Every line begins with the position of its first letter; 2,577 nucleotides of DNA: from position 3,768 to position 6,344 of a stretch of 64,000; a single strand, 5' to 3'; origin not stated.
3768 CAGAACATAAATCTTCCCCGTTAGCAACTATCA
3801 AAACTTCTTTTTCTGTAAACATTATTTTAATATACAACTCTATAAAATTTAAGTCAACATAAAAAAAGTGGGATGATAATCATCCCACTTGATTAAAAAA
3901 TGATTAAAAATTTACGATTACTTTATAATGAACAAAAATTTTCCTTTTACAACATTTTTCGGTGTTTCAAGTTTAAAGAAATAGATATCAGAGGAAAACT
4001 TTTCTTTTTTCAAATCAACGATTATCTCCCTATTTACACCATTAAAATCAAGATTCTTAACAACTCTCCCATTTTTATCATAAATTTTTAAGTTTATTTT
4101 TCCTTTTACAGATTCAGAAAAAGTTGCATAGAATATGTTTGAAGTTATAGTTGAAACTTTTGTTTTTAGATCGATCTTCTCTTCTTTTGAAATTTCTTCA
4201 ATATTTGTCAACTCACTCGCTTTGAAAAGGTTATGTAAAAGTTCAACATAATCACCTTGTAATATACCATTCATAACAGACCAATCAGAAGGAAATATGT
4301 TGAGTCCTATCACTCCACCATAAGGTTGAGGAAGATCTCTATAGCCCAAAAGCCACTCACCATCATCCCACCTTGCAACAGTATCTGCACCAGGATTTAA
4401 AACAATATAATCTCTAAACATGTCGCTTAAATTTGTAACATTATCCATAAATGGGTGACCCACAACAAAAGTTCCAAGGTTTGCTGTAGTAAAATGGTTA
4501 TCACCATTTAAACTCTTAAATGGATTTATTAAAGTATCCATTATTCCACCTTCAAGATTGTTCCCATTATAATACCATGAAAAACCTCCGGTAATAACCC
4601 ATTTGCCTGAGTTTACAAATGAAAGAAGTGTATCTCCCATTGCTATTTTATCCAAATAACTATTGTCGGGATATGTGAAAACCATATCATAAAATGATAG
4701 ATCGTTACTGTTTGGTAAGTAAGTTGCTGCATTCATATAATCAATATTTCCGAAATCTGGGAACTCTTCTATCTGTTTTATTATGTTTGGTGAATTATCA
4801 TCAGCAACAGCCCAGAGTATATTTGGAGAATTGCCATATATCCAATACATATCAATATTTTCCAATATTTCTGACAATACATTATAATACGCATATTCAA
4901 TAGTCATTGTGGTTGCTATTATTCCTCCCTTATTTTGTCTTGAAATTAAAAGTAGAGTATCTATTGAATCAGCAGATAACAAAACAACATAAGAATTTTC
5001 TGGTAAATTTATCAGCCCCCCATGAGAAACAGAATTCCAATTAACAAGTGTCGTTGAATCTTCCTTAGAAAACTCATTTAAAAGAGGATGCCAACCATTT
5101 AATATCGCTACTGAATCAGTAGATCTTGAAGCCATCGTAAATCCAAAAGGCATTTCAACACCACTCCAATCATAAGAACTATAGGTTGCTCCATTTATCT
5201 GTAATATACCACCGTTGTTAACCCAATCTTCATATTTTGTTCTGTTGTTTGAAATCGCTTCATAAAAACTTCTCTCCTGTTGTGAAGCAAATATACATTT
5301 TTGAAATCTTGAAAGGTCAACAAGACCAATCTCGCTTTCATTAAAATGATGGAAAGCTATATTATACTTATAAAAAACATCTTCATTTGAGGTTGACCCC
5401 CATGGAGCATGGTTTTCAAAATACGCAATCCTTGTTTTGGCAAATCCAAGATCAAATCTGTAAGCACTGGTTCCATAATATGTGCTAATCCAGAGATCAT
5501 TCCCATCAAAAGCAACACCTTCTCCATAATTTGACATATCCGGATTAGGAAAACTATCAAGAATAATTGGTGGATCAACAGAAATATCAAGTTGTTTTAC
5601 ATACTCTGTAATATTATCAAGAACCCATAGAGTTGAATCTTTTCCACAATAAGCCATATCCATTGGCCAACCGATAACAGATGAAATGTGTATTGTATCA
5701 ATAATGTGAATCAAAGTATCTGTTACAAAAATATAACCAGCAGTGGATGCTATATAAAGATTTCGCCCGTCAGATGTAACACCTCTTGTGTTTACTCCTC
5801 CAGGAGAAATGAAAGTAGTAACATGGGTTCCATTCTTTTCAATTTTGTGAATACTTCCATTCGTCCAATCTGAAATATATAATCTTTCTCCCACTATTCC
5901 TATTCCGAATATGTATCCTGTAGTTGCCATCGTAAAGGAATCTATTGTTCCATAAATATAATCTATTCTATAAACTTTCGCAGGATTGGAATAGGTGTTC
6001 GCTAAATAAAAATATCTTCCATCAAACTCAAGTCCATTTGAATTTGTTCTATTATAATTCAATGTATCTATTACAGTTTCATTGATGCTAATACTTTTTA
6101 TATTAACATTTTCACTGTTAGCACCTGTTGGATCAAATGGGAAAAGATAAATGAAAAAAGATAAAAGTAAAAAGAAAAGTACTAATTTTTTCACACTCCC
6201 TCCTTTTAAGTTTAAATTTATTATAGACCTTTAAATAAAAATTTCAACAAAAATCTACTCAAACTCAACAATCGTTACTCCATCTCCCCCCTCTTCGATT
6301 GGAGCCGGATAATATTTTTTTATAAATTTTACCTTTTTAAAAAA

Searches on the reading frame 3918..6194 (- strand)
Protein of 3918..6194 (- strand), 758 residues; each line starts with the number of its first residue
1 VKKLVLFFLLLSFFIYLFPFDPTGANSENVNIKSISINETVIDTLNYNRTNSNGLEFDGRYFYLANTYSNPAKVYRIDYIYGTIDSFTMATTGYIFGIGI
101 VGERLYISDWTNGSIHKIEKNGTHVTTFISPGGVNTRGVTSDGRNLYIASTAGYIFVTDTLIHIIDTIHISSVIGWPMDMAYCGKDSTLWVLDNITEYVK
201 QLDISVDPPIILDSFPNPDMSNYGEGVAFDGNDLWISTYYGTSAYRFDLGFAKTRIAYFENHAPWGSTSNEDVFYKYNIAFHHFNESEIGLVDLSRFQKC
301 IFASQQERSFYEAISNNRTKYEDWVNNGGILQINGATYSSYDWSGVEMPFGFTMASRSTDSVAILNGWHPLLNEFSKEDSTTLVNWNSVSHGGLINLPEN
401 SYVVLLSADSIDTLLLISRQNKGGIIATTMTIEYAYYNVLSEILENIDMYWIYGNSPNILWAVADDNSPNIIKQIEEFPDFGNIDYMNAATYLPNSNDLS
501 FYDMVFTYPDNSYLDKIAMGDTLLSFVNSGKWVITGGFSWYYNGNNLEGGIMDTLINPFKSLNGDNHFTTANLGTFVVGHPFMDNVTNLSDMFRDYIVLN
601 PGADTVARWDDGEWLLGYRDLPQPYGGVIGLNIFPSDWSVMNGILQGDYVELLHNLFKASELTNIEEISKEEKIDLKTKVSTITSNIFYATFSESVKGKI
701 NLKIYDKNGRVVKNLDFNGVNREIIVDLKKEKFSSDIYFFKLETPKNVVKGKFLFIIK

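Call 14: search_protein_families(library=pfam, proteins=[window:3918-6194:-], max_evalue=0.0001)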
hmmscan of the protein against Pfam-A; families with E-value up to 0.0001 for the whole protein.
window:3918-6194:- (758 aa): 0 families

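Call 18: search_protein_families(library=ncbifam, proteins=[window:3918-6194:-], max_evalue=0.01)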
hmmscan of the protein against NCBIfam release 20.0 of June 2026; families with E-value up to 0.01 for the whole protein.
window:3918-6194:- (758 aa): 1 family
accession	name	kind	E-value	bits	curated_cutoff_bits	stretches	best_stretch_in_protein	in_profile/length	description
TIGR04183.1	Por_Secre_tail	domain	0.0001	22.2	23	1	693-753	14-69/72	T9SS type A sorting domain-containing protein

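Call 51: search_protein_families(library=pfam, proteins=[window:3918-6194:-], max_evalue=0.1)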
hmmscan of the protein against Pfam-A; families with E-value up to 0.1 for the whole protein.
window:3918-6194:- (758 aa): 2 families
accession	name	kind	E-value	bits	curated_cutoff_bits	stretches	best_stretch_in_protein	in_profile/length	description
PF05096.18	Glu_cyclase_2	-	0.00028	20.8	22.3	0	33-157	21-146/249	Glutamine cyclotransferase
PF18962.6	Por_Secre_tail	-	0.0077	16.9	27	1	686-750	8-70/75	Secretion system C-terminal sorting domain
